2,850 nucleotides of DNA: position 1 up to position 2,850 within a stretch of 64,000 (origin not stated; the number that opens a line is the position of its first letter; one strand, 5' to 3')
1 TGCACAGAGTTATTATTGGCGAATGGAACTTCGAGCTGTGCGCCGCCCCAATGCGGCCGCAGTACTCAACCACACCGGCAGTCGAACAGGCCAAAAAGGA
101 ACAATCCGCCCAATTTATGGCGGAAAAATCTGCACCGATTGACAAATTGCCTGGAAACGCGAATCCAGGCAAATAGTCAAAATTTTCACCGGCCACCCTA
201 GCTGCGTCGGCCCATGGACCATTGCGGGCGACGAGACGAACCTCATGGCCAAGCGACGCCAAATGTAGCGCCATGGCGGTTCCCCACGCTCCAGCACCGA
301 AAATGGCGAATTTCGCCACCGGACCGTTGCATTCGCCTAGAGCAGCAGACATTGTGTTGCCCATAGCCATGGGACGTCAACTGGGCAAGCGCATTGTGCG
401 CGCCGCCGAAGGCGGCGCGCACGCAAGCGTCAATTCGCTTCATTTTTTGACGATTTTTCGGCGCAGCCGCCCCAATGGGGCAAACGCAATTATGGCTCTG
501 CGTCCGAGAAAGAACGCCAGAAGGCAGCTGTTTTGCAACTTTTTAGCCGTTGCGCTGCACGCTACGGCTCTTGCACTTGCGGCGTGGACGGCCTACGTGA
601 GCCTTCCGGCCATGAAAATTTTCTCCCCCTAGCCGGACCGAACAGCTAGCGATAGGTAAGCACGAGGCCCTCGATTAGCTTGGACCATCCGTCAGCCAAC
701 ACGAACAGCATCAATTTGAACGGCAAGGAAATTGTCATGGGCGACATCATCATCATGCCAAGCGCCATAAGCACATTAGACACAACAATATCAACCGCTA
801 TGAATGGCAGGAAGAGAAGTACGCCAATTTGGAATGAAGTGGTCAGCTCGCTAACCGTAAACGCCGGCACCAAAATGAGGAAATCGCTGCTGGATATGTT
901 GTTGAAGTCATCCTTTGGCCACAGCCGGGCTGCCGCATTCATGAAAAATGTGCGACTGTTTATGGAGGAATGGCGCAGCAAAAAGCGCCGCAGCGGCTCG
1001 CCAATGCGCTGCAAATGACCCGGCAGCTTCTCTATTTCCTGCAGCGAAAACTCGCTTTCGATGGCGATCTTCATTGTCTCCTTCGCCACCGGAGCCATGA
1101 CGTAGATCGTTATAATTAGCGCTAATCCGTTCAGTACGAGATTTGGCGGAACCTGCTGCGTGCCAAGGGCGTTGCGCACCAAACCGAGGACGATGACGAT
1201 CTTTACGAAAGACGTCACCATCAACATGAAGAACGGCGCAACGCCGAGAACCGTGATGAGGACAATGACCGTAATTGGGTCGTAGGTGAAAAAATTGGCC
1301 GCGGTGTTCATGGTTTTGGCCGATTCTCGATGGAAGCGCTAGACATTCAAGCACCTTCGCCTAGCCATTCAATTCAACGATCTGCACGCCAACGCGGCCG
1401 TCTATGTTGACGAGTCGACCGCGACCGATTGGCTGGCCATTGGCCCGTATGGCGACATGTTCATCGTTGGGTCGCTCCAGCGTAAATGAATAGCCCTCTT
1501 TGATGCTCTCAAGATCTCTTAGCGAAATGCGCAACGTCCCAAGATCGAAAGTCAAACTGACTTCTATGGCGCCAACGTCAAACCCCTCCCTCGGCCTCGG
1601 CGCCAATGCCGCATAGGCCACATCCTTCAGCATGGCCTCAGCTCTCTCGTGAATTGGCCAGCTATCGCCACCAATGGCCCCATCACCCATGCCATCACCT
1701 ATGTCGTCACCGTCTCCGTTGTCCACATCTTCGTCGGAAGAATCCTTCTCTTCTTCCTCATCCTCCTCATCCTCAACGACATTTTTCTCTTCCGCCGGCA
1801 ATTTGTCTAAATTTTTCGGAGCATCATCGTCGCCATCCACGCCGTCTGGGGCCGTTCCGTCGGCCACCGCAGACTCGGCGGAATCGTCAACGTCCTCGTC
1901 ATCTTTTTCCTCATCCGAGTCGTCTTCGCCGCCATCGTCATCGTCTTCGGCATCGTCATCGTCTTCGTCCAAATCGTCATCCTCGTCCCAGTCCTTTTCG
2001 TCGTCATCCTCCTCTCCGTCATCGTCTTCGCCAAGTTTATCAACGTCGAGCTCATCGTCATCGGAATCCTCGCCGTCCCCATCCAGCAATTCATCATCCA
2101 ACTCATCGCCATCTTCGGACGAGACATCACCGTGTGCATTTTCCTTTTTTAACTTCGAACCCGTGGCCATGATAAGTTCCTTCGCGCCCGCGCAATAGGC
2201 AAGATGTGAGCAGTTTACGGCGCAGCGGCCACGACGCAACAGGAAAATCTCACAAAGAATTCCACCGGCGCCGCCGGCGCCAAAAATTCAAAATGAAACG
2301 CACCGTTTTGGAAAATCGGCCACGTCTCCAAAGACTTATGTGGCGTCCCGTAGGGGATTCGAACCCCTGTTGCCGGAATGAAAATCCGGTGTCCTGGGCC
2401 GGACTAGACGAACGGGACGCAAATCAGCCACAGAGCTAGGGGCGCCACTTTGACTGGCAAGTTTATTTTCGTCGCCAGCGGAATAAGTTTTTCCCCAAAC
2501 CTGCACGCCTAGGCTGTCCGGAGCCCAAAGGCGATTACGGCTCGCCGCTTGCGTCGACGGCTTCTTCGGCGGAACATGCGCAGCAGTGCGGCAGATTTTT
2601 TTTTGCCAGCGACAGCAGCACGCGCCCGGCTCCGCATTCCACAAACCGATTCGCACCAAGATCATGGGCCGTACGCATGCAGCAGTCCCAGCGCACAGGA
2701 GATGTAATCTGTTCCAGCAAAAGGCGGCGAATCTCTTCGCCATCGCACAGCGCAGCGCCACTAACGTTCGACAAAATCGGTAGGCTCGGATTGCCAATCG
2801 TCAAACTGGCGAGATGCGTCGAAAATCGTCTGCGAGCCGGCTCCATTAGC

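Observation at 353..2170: Stranded SpoA-gene/sctR pair: sctS-sctT-sctU do not follow sctR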

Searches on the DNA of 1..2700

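Call 73: search_rna_families(source=window, start=1, end=2700, threshold=evalue, max_evalue=1)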
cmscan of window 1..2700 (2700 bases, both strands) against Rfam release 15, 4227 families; matches with E-value up to 1: 1.
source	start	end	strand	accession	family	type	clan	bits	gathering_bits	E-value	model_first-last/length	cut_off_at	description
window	2344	2418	-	RF00005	tRNA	Gene; tRNA;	CL00001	58.6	29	1.8e-11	1-71/71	no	tRNA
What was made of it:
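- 353..645 (-): 293-nt non-coding gap between sctR and gpsA. There is no sctS and no relic of it. Rfam found nothing (call 73).
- Checked: Rfam found only the tRNA in 1-2700 (call 73).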

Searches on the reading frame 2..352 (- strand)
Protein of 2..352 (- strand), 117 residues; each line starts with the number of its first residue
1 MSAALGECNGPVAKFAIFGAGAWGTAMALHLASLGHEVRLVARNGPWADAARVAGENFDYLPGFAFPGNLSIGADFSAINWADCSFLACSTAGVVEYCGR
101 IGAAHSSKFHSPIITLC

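Call 5: search_protein_families(library=pfam, proteins=[window:2-352:-], max_evalue=0.01)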
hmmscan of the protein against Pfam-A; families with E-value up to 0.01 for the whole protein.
window:2-352:- (117 aa): 7 families
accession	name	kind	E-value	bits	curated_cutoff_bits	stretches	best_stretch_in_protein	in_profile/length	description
PF01210.29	NAD_Gly3P_dh_N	-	2.2e-14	54.2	23.1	1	15-104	2-92/158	NAD-dependent glycerol-3-phosphate dehydrogenase N-terminus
PF02558.23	ApbA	-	6e-05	23.1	22.2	1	16-53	2-38/150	Ketopantoate reductase PanE/ApbA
PF03807.23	F420_oxidored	-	0.00064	20.7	21.6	1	14-101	1-79/94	NADP oxidoreductase coenzyme F420-dependent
PF01266.30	DAO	-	0.00085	19.4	27.9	1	15-46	2-34/353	FAD dependent oxidoreductase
PF13439.12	Glyco_transf_4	-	0.0021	18.6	28.5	1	26-71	10-56/170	Glycosyltransferase Family 4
PF13450.12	NAD_binding_8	-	0.0029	18.3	21.9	1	17-65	1-52/68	NAD(P)-binding Rossmann-like domain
PF00070.33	Pyr_redox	-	0.0094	16.9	22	0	15-44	2-31/82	Pyridine nucleotide-disulphide oxidoreductase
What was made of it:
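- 1..352 (-): 5' part of gpsA (glycerol-3-phosphate dehydrogenase). It is the housekeeping gene downstream of sctR and runs off the window start. Pfam NAD_Gly3P_dh_N 2.2e-14 (call 5).
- Checked: gpsA N-terminus, up to 352 (-): NAD_Gly3P_dh_N, 2.2e-14 (call 5).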
